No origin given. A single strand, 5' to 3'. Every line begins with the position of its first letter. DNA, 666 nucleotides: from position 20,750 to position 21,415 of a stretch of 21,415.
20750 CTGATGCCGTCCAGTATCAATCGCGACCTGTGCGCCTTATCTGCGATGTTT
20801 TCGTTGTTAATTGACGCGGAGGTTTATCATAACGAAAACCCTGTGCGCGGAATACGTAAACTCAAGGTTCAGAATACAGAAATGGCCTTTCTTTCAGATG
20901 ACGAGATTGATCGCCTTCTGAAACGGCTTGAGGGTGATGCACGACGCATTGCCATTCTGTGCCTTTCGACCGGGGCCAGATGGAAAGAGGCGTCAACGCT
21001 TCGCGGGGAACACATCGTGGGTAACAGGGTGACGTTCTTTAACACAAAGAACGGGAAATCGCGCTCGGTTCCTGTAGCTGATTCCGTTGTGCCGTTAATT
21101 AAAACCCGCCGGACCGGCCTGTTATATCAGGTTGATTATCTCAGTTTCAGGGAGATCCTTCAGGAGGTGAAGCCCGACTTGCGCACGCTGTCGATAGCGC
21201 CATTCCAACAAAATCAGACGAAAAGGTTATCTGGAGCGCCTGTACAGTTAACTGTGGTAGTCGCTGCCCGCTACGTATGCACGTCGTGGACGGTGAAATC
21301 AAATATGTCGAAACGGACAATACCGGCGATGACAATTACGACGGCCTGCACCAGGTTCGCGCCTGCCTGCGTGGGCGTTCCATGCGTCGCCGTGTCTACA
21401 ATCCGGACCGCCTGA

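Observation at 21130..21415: Fusion junction: 3'-truncated integrase joined to 5'-truncated dmsA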

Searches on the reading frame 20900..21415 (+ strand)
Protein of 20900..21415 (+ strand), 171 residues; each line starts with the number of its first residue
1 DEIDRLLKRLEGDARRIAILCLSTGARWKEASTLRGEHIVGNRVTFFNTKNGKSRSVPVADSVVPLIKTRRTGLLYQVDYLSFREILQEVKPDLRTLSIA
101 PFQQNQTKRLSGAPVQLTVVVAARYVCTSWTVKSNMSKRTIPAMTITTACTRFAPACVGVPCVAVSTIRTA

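Call 16: search_protein_families(library=pfam, proteins=[L001:2500-3492:+], max_evalue=0.01)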
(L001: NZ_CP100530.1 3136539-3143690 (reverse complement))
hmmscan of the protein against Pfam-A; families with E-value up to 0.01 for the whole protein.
L001:2500-3492:+ (331 aa): 3 families
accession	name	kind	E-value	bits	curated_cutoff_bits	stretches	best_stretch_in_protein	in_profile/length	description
PF24624.1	Int_N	-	2.2e-30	105.8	27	1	57-156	1-100/100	Phage integrase, N-terminal domain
PF00589.27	Phage_integrase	-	1.3e-17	64.6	27.1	2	263-306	125-168/172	Phage integrase family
PF02899.23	Phage_int_SAM_1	-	0.0091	16.7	22.3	0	81-139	21-81/83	Phage integrase, N-terminal SAM-like domain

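Call 27: search_dna_similar(query=L001:2500-3492:+, collection=phages, mode=protein, max_rows=20)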
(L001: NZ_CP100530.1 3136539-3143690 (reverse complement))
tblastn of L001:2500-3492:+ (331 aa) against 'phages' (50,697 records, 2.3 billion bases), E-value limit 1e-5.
Records with a match: 603; places in all: 604; records where one place covers at least 80% of the query: 330.
Best place of each record, by identity: 90-95% 3; 60-80% 1; <60% 599.
By first word of the organism name: Klebsiella 70; Gordonia 58; Pseudomonas 55; Escherichia 52; Yersinia 46; Vibrio 37; Bacteriophage 34; Salmonella 32; Burkholderia 27; Peduovirus 19; and 46 more.
By host as written in the record: - 76; Klebsiella pneumoniae 55; Gordonia terrae 3612 49; Yersinia pestis EV76-CN 26; Escherichia coli 15; Pseudomonas aeruginosa 13; Burkholderia pseudomallei 12; Yersinia enterocolitica 10; and 201 more.
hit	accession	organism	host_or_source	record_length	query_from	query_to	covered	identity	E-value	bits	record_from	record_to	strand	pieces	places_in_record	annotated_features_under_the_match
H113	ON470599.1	Escherichia phage vB_EcoM-569R5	Escherichia coli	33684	1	330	100%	90.0%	0e+0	635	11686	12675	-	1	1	integrase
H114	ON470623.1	Escherichia phage vB_EcoM-705R2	Escherichia coli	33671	1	330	100%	90.0%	0e+0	635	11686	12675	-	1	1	integrase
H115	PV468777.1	Escherichia phage Entero_P88_NC_026014(23)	Escherichia coli O25b:H4-ST131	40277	1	330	100%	90.0%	0e+0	635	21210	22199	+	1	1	tyrosine-type recombinase/integrase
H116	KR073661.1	Escherichia phage pro483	Escherichia coli DE048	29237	1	321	97%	55.9%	1e-121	390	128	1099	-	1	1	integrase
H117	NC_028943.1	Escherichia phage pro483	Escherichia coli DE048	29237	1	321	97%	55.9%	1e-121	390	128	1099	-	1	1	integrase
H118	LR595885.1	Peduovirus P24E6b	-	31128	1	321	97%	55.9%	1e-121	390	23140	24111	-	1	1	Integrase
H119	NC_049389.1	Peduovirus P24E6b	-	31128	1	321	97%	55.9%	1e-121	390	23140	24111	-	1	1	integrase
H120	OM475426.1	Escherichia phage D8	Escherichia coli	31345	1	321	97%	55.9%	1e-121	390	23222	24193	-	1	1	integrase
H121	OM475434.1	Escherichia phage 12W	Escherichia coli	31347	1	321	97%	55.9%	1e-121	390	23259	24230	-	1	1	integrase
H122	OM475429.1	Escherichia phage 11W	Escherichia coli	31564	1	321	97%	55.9%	1e-121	390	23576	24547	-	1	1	integrase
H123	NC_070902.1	Escherichia phage 11W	Escherichia coli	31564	1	321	97%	55.9%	1e-121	390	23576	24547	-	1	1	integrase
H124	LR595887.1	Peduovirus P24A7b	-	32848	1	321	97%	55.9%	1e-121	390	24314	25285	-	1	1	Integrase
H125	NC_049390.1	Peduovirus P24A7b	-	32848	1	321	97%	55.9%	1e-121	390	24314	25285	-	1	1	integrase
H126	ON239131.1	Escherichia phage S164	Escherichia coli 164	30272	1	321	97%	55.6%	2e-121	390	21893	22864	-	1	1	tyrosine-type recombinase/integrase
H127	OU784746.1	Peduovirus P2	-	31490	1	321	97%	55.6%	2e-121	390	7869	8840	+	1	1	xerC: Tyrosine recombinase XerC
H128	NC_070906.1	Peduovirus P2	-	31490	1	321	97%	55.6%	2e-121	390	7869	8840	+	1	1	xerC: integrase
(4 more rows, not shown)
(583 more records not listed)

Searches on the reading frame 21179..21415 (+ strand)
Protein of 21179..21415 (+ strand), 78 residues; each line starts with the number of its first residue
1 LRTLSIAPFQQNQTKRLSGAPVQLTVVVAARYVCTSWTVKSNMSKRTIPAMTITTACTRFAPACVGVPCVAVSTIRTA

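Call 16: search_protein_families(library=pfam, proteins=[window:21179-21415:+], max_evalue=0.01)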
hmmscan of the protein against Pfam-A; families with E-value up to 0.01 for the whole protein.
window:21179-21415:+ (78 aa): 0 families

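Call 34: search_protein_families(library=pfam, proteins=[window:21181-21414:+, window:21182-21412:+], max_evalue=0.01)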
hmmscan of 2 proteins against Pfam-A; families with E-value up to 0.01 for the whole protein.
window:21181-21414:+ (78 aa): 1 family
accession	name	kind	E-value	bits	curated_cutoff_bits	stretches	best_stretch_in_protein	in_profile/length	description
PF04879.21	Molybdop_Fe4S4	-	3.1e-18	65.9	22.7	1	14-74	1-55/55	Molybdopterin oxidoreductase Fe4S4 domain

window:21182-21412:+ (77 aa): 0 families
